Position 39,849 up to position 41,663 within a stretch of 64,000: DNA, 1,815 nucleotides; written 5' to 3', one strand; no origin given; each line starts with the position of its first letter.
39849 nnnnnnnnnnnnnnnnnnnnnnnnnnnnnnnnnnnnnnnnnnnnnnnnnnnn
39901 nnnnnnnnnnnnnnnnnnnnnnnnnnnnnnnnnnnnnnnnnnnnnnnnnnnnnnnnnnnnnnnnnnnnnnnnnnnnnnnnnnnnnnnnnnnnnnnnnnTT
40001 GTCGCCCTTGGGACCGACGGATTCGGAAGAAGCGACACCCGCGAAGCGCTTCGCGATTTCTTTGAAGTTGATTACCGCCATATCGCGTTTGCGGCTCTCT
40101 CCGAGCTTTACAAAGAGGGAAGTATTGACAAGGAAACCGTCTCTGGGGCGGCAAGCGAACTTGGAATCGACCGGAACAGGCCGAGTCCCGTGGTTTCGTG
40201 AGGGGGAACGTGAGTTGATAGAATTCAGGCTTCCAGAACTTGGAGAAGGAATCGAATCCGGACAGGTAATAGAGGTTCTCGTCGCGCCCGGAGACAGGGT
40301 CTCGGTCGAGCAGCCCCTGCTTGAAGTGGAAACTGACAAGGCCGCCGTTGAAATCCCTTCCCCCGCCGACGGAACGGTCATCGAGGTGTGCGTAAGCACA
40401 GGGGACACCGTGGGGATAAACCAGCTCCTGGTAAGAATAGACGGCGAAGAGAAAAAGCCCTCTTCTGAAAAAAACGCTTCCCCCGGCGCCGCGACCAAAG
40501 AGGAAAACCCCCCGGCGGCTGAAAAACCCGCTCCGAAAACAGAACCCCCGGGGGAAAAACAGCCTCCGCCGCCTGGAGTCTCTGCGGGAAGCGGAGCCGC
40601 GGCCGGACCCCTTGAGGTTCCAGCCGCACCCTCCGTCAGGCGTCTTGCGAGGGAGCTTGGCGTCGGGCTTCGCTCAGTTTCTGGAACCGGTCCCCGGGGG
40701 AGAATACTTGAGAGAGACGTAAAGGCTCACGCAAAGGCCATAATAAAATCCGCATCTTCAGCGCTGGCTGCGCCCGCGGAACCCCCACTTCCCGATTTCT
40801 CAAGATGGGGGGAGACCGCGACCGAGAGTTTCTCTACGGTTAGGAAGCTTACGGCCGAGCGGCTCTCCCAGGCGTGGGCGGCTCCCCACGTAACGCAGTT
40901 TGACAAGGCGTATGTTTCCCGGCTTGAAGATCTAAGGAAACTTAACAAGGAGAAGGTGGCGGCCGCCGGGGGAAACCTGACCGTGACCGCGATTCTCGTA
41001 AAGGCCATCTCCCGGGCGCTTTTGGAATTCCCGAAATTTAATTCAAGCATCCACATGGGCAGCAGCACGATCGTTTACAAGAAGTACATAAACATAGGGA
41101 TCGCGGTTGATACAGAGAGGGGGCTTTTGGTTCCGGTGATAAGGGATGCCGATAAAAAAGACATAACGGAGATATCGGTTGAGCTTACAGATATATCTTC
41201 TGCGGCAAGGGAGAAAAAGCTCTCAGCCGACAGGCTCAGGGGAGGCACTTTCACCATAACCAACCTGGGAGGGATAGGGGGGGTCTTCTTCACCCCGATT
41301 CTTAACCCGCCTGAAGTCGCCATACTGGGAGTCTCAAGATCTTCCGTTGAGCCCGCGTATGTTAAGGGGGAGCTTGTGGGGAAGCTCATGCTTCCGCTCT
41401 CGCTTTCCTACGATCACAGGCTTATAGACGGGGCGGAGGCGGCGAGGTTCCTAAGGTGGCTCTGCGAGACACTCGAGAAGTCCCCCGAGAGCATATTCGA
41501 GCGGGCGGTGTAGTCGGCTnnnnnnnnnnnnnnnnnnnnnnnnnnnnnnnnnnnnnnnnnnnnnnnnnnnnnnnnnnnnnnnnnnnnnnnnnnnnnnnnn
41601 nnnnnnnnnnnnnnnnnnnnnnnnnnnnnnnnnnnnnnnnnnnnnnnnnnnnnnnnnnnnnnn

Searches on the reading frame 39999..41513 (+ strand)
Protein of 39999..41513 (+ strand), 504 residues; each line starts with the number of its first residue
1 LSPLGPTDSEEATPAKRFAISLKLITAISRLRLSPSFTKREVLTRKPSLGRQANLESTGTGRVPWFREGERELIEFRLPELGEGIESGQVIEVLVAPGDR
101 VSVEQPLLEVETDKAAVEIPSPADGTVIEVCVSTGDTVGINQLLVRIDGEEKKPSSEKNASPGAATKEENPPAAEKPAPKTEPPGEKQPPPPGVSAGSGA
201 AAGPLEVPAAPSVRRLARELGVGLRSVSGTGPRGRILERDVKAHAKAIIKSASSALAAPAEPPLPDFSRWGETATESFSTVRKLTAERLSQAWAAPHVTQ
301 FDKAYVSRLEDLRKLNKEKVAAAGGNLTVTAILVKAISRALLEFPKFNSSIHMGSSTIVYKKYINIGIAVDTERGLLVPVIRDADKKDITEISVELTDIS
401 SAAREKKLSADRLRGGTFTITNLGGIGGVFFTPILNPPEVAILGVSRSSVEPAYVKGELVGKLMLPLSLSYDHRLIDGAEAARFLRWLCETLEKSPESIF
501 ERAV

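Call 43: search_protein_families(library=pfam, proteins=[window:39999-41513:+], max_evalue=0.001)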
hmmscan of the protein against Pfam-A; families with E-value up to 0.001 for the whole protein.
window:39999-41513:+ (504 aa): 4 families
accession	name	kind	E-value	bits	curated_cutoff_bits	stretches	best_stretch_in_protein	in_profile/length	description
PF00198.28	2-oxoacid_dh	-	6.7e-79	265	23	1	272-499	3-230/232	2-oxoacid dehydrogenases acyltransferase (catalytic domain)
PF00364.28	Biotin_lipoyl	-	1.2e-22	79.9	22.1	1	75-147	2-73/73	Biotin-requiring enzyme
PF02817.22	E3_binding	-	5.3e-14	52.6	23.7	1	207-242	1-36/36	e3 binding domain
PF01597.25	GCV_H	-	0.00086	19.6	22.2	0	89-132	32-76/122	Glycine cleavage H-protein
